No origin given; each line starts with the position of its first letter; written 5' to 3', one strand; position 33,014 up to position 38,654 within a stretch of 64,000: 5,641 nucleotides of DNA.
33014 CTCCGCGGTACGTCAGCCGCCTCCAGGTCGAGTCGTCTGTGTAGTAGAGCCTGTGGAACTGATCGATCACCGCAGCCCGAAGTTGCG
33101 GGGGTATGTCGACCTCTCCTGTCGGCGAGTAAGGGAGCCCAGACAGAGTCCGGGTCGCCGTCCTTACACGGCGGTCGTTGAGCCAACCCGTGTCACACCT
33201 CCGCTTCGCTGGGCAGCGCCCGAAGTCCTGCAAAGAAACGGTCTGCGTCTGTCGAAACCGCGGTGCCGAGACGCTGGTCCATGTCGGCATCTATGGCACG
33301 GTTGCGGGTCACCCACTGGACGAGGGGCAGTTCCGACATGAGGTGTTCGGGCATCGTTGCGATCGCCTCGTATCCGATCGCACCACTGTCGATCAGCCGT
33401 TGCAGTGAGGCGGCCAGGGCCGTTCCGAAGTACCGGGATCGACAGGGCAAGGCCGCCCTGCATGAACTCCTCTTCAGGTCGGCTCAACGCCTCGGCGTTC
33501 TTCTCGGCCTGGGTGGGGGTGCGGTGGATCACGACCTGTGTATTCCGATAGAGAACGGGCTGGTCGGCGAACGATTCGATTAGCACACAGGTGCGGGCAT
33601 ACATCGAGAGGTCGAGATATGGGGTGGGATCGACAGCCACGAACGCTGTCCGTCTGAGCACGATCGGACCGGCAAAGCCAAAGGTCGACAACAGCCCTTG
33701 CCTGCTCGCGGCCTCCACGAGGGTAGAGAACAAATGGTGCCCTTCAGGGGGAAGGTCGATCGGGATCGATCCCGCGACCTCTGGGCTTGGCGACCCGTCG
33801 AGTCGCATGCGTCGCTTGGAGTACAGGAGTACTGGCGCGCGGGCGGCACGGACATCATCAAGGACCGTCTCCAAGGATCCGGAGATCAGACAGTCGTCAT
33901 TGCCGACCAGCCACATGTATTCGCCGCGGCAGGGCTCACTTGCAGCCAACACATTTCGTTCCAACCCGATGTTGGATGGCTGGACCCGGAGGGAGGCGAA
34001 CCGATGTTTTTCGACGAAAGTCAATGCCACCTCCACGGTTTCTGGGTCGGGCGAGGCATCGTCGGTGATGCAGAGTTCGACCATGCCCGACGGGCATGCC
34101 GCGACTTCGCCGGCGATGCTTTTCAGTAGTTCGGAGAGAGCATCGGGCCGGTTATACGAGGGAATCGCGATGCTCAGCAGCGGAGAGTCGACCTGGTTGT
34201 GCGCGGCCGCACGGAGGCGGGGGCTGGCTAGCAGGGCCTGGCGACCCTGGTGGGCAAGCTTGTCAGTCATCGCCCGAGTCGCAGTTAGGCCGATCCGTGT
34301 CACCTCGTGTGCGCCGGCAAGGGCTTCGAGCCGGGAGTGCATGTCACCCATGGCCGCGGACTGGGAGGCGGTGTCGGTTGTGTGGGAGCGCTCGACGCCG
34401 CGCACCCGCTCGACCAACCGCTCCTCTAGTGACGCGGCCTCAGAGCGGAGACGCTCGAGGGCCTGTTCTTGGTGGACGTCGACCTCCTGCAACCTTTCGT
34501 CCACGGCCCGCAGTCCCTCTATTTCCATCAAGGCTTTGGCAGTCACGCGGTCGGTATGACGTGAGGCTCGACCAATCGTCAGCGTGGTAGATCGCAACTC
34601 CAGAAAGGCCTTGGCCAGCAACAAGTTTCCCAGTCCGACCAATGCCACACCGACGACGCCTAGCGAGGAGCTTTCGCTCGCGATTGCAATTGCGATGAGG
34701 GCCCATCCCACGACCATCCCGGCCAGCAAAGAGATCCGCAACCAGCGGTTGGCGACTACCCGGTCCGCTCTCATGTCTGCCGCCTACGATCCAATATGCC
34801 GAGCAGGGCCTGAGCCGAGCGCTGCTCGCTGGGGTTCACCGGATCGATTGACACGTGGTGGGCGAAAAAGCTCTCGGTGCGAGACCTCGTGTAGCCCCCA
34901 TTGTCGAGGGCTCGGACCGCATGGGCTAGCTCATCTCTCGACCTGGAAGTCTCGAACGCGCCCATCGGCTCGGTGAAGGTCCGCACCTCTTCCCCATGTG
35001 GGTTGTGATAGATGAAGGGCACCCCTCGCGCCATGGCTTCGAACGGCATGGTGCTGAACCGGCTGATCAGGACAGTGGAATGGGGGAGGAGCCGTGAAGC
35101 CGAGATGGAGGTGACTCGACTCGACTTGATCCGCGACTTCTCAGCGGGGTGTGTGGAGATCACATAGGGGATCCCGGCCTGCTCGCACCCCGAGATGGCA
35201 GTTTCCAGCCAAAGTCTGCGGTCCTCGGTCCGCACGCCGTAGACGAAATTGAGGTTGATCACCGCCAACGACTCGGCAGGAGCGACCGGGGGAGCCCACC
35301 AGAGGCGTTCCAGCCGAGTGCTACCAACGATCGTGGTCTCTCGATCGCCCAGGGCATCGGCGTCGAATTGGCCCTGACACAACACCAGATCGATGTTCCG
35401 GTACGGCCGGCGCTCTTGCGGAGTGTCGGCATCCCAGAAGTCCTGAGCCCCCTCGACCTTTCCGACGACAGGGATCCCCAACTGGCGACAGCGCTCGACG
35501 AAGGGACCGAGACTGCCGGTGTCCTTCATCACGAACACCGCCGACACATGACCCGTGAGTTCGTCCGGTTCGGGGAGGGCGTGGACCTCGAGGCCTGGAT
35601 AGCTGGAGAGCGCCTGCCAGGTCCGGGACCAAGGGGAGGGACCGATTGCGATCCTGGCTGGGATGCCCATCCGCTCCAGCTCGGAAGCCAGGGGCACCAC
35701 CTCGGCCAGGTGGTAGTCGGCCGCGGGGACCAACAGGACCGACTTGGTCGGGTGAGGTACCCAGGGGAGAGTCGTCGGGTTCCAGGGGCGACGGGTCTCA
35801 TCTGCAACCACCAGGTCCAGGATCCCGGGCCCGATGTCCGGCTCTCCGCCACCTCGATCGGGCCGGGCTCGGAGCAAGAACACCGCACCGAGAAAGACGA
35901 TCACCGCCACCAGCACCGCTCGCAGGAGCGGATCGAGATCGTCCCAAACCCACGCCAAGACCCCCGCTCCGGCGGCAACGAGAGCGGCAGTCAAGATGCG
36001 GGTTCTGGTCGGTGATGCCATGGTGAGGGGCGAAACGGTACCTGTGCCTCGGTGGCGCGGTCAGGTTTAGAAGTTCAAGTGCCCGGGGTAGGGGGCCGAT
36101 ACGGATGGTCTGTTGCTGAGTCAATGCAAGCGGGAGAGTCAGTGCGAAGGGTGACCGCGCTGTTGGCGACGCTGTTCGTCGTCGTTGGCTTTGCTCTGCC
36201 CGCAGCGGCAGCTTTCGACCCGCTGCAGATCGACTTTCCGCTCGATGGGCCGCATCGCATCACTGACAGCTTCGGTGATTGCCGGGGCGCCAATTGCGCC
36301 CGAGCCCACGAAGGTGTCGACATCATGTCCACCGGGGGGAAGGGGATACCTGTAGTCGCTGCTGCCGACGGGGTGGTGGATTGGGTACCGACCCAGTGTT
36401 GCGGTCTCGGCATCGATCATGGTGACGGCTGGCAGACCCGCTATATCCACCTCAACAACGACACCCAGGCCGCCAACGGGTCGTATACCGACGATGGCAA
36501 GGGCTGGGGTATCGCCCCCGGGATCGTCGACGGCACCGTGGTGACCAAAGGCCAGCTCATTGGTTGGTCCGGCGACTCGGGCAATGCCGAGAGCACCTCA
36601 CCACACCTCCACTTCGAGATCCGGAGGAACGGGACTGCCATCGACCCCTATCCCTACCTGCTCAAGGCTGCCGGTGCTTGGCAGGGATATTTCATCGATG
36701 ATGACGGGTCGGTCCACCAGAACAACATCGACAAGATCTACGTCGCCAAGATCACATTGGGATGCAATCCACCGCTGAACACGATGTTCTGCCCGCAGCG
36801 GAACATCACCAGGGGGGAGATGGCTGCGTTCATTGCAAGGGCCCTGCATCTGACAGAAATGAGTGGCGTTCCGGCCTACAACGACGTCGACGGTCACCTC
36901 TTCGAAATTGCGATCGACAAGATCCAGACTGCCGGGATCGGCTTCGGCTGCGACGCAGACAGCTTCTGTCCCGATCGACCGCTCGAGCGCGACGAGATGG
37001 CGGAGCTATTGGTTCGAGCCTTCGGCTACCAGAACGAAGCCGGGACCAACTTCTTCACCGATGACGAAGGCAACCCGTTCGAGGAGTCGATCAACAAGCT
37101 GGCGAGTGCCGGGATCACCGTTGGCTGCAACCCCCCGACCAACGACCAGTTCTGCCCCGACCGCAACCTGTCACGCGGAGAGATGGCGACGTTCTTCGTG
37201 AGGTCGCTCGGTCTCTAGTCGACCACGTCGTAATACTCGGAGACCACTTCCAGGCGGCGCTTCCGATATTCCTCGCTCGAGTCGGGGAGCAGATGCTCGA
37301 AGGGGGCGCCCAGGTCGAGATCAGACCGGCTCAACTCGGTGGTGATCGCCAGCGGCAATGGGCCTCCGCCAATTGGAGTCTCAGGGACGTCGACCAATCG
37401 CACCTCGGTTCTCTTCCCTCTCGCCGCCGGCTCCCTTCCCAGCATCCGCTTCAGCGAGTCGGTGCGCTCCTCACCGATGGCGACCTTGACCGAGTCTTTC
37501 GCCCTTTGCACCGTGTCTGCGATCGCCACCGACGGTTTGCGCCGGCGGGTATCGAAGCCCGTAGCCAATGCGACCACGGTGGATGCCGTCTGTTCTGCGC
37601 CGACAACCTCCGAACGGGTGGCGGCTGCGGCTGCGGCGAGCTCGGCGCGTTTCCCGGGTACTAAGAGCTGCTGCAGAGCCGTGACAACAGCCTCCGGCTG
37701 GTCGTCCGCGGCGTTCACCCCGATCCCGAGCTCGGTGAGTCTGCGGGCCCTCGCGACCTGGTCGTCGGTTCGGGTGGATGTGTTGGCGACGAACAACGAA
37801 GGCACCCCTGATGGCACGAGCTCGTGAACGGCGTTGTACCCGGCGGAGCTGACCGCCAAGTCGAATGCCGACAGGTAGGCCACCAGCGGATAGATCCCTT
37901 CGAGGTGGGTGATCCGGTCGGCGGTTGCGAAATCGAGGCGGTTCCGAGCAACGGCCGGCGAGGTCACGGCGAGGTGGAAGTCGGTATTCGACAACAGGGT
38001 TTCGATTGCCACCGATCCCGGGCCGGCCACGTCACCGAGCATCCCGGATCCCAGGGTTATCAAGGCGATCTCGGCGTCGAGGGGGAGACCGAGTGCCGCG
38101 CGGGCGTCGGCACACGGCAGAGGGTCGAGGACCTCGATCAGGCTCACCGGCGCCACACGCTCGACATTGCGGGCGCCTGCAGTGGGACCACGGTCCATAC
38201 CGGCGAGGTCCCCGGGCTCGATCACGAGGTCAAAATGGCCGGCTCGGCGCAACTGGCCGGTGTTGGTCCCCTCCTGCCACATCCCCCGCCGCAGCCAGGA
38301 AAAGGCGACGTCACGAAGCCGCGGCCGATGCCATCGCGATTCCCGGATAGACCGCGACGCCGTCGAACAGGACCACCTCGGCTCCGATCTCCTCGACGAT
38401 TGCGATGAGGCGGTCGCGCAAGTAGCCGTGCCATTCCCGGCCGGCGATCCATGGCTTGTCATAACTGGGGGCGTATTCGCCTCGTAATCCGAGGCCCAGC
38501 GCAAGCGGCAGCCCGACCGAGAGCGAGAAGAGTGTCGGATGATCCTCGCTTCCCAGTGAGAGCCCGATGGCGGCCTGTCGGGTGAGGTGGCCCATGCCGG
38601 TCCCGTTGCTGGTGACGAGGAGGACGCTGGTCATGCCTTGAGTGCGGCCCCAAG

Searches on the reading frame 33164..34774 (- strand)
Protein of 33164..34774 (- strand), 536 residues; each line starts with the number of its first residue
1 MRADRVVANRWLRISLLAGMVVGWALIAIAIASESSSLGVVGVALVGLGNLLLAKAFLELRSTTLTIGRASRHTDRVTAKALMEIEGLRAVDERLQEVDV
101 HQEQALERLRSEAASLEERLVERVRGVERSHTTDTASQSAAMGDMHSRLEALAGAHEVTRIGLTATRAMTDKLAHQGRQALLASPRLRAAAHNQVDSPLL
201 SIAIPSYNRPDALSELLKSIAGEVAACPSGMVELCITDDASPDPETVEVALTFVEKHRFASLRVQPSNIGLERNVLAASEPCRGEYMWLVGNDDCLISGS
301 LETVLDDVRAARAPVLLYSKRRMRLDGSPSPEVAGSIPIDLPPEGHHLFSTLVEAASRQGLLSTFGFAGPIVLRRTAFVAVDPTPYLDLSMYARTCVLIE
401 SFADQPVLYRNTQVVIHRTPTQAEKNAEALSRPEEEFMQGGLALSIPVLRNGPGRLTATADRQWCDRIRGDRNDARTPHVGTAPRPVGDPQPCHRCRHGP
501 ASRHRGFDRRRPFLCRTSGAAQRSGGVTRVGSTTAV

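Call 11: search_protein_families(library=pfam, max_evalue=0.001, proteins=[window:33164-34774:-])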
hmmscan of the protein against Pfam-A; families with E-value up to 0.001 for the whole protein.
window:33164-34774:- (536 aa): 1 family
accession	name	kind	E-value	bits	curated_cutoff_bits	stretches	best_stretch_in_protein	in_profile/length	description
PF00535.33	Glycos_transf_2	-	7.4e-13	49.2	23.3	1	201-313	1-108/168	Glycosyl transferase family 2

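Call 13: search_protein_families(library=ncbifam, max_evalue=0.01, proteins=[window:33164-34774:-])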
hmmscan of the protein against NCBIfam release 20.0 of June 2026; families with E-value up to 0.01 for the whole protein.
window:33164-34774:- (536 aa): 6 families
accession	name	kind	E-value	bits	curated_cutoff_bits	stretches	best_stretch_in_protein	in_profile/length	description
NF050050.1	ProtGlycPglI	equivalog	6.3e-05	22.5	500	1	198-310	2-110/306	GalNAc(5)-diNAcBac-PP-undecaprenol beta-1,3-glucosyltransferase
TIGR04242.1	nodulat_NodC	equivalog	0.0005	19.1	550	1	175-296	21-144/395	chitooligosaccharide synthase NodC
NF007482.0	PRK10073.1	equivalog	0.0011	18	423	1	196-306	4-108/334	glycosyltransferase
TIGR04440.1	glyco_TIGR04440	domain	0.0022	17.8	70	1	200-305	2-103/215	TIGR00180 family glycosyltransferase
NF047683.1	TeichurnBiosyTuaG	equivalog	0.0043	16.7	400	1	197-306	5-109/252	teichuronic acid biosynthesis protein TuaG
NF041875.1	EPS_EpsD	equivalog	0.0052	16.2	370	1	200-287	1-83/325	exopolysaccharide biosynthesis glycosyltransferase EpsD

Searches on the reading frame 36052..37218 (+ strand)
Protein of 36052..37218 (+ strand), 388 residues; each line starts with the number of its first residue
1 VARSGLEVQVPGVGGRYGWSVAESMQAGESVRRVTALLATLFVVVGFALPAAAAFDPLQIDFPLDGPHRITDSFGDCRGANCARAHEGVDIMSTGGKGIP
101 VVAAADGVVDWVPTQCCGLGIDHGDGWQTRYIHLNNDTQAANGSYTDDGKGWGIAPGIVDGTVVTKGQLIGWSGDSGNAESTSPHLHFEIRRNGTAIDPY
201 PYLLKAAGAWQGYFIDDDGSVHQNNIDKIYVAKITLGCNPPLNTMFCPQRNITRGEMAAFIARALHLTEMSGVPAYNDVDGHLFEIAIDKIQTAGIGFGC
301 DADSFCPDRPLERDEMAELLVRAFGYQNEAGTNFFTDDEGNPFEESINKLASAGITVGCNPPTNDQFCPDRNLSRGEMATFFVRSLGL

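Call 9: search_protein_families(library=pfam, max_evalue=1, proteins=[window:36052-37218:+])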
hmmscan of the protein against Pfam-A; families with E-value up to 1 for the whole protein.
window:36052-37218:+ (388 aa): 2 families
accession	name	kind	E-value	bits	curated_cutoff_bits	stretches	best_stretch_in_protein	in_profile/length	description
PF01551.29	Peptidase_M23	-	4.6e-17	62.4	28.7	2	160-199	59-96/96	Peptidase family M23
PF00395.25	SLH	-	8.8e-11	42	20.8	2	335-379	2-44/44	S-layer homology domain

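Call 13: search_protein_families(library=ncbifam, max_evalue=0.01, proteins=[window:36052-37218:+])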
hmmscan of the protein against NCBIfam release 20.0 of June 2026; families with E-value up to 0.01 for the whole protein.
window:36052-37218:+ (388 aa): 12 families
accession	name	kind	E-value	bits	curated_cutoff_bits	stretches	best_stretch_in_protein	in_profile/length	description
NF033190.2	inl_like_NEAT_1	exception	1.1e-13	50.4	1275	2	243-328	609-695/754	NEAT domain-containing leucine-rich repeat protein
NF052530.1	Heli_ShapePgp3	exception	3e-12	46.2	300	2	160-203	223-264/270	peptidoglycan metallopeptidase Pgp3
NF052336.1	PdgHdaseHSB100310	equivalog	6.7e-12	45.4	500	1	39-196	16-147/316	peptidoglycan hydrolase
NF053738.1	S2SprSpoIIQBc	equivalog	1.1e-10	41.5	250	1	85-206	121-226/232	stage II sporulation protein SpoIIQ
NF040883.1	amid_act_ActS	equivalog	7.2e-09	35.3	375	1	161-204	194-234/242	amidase activator ActS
NF041208.1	celldiv_DipM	equivalog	3.9e-08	33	740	1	59-203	297-417/419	cell division endopeptidase DipM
NF008652.0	PRK11649.1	equivalog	1.1e-07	31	341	1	160-201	369-408/439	murein DD-endopeptidase MepM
NF053825.1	PdgNdpepShyA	equivalog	1.9e-07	30.2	700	1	161-199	353-389/425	peptidoglycan DD-endopeptidase ShyA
NF050804.1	CellDivDipMCaul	equivalog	8.7e-07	28.1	900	1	70-136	515-580/634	cell division endopeptidase DipM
NF008644.1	PRK11637.1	equivalog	1.7e-05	24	270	1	161-203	343-383/385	murein hydrolase activator EnvC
NF008123.1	PRK10871.1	equivalog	2.1e-05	24.1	311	0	62-138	248-317/365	murein hydrolase activator NlpD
NF053824.1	PdgNdpepShyC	equivalog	0.00023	20.2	700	0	83-197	293-387/429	peptidoglycan DD-endopeptidase ShyC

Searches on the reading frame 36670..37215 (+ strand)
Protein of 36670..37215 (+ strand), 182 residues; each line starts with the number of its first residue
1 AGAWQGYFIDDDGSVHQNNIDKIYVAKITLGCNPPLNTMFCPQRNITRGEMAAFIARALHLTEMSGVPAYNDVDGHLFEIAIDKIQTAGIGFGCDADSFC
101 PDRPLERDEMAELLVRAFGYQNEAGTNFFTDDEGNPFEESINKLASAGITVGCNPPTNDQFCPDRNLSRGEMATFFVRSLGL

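Call 33: search_solved_structures(query=window:36670-37215:+, max_evalue=1, show_alignments=3)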
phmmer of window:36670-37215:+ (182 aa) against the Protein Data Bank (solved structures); distinct sequences matched with E-value up to 1: 5.
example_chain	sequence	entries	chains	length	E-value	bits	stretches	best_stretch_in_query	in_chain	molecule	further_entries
6bt4_A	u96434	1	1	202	2e-09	40.6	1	38-178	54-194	S-layer protein sap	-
3pyw_A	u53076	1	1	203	2.1e-09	40.6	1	38-178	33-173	S-layer protein sap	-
9g93_A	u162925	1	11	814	2.8e-08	36.9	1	38-178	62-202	S-layer protein sap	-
4aq1_A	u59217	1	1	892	0.0095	18.9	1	36-180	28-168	SBSB PROTEIN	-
4aq1_C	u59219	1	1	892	0.0095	18.9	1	36-180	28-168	SBSB PROTEIN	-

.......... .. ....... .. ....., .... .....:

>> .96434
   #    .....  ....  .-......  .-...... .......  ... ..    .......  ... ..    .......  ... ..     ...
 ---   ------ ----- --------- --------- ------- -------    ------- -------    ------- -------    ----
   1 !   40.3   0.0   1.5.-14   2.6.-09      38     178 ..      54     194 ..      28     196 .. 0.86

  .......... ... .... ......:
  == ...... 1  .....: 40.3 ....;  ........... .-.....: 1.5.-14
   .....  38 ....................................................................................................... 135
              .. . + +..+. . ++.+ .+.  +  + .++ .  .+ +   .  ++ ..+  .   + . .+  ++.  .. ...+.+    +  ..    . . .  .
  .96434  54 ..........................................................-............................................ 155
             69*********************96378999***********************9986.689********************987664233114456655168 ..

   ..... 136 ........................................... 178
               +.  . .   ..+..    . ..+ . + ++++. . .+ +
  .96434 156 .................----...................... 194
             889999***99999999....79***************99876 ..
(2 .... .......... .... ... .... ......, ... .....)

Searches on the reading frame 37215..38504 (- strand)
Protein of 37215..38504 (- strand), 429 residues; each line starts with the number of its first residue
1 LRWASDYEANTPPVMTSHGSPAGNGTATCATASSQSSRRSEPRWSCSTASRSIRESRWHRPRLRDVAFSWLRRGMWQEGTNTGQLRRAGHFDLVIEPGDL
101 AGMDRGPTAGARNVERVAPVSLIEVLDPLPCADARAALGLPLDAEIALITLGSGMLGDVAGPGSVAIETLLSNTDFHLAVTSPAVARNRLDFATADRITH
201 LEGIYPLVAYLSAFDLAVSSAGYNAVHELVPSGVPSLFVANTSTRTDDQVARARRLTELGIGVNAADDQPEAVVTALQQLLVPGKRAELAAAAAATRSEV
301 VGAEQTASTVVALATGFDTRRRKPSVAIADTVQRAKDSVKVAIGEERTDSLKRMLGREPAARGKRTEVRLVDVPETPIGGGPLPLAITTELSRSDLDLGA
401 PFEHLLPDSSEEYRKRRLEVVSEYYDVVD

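Call 11: search_protein_families(library=pfam, max_evalue=0.001, proteins=[window:37215-38504:-])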
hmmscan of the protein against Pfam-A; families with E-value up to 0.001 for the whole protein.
window:37215-38504:- (429 aa): 1 family
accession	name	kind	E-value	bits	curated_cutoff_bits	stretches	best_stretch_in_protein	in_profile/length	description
PF04101.22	Glyco_tran_28_C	-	1e-06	29.3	22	1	207-298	65-158/166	Glycosyltransferase family 28 C-terminal domain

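Call 13: search_protein_families(library=ncbifam, max_evalue=0.01, proteins=[window:37215-38504:-])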
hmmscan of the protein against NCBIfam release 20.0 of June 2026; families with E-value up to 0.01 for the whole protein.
window:37215-38504:- (429 aa): 3 families
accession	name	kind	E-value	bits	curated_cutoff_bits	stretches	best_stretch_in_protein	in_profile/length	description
TIGR01133.1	murG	equivalog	2.1e-06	27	250.25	1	207-307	249-350/353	undecaprenyldiphospho-muramoylpentapeptide beta-N-acetylglucosaminyltransferase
TIGR01426.2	MGT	subfamily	0.00054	19.1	260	1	206-278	285-355/393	macrolide family glycosyltransferase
TIGR01457.1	HAD-SF-IIA-hyp2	hypoth_equivalog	0.007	15.9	247.65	0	221-253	21-53/249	TIGR01457 family HAD-type hydrolase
